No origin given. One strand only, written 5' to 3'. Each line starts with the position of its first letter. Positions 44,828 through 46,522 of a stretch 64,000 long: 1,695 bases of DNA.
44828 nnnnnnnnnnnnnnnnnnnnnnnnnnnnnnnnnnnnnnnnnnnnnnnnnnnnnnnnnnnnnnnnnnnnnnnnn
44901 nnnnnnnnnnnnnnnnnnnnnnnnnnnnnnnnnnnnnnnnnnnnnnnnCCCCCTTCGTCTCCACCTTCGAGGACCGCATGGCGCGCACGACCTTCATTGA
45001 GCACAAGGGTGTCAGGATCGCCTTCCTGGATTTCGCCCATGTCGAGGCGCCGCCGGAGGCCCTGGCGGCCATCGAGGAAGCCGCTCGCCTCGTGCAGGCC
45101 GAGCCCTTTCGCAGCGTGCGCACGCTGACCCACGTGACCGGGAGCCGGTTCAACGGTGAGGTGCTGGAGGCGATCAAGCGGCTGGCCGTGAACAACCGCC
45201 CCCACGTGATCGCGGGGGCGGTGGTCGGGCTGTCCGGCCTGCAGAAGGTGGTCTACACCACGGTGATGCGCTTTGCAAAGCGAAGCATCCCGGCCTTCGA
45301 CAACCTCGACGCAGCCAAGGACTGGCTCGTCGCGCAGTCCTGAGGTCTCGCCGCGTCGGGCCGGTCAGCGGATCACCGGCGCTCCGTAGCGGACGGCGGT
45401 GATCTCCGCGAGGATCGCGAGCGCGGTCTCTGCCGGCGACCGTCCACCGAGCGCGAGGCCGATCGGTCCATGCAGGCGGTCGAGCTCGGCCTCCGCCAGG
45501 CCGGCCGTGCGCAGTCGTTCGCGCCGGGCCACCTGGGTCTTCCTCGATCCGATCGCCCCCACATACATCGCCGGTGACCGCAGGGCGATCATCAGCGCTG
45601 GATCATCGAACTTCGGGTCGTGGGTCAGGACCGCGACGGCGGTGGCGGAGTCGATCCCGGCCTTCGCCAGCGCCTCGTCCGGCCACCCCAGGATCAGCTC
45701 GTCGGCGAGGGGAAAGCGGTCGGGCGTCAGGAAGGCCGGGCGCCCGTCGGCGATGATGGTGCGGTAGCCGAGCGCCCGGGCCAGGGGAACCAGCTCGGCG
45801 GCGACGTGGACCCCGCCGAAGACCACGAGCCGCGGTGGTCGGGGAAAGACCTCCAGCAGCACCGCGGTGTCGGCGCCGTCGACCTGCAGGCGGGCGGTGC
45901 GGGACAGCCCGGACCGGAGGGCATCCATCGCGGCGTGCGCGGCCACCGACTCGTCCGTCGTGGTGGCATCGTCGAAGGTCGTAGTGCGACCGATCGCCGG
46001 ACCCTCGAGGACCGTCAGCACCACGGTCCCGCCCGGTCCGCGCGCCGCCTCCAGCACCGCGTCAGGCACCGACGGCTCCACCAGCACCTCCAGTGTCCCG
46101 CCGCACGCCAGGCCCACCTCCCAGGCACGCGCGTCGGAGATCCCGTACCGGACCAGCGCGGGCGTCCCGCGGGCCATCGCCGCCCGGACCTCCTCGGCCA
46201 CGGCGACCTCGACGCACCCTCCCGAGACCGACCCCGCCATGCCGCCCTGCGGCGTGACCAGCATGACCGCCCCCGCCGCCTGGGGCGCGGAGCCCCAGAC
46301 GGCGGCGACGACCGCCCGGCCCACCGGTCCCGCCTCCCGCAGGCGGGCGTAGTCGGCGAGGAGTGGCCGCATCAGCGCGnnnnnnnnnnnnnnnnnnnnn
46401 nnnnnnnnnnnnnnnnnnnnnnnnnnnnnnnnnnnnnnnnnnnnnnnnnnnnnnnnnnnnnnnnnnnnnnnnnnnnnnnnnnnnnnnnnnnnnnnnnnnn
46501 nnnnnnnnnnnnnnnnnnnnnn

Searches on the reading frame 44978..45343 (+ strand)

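Call 3: search_protein_families(library=pfam, proteins=[window:44978-45343:+], max_evalue=0.01)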
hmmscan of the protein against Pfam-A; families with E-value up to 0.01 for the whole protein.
window:44978-45343:+ (121 aa): 1 family
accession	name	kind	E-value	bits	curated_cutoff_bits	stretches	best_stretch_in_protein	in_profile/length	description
PF11964.13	SpoIIAA-like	-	0.00039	21.5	25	1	43-117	28-105/106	SpoIIAA-like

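Call 4: search_protein_families(library=ncbifam, proteins=[window:44978-45343:+], max_evalue=0.01)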
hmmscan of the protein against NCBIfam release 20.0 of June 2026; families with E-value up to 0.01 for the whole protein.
window:44978-45343:+ (121 aa): 0 families

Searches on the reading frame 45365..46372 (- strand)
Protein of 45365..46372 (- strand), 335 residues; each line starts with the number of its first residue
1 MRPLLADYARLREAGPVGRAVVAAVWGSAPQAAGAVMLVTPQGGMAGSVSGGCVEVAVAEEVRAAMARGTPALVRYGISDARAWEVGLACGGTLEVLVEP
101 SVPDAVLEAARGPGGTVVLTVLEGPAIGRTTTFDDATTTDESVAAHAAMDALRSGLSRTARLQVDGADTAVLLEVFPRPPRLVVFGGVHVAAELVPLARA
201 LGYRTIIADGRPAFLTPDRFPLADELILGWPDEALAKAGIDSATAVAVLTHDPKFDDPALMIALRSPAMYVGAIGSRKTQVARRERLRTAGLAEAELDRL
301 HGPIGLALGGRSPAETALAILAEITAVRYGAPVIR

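Call 3: search_protein_families(library=pfam, proteins=[window:45365-46372:-], max_evalue=0.01)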
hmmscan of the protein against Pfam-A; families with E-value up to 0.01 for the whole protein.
window:45365-46372:- (335 aa): 2 families
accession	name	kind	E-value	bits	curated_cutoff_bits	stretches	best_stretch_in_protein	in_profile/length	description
PF13478.12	XdhC_C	-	5e-41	140.6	29.7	1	182-324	1-125/125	XdhC Rossmann domain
PF02625.21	XdhC_CoxI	-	2.3e-18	66.3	24.3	1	12-77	3-68/68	XdhC and CoxI family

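Call 4: search_protein_families(library=ncbifam, proteins=[window:45365-46372:-], max_evalue=0.01)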
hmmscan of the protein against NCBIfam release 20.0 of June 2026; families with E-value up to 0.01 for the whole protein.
window:45365-46372:- (335 aa): 2 families
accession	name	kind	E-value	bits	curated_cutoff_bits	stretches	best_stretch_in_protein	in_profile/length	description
NF045664.1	XdhC_rel_AOR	equivalog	3.4e-52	177.8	350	1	14-328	12-344/346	XdhC family aldehyde oxidoreductase maturation factor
TIGR02964.1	xanthine_xdhC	equivalog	4.4e-26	91.9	161.6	1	21-324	4-245/246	xanthine dehydrogenase accessory protein XdhC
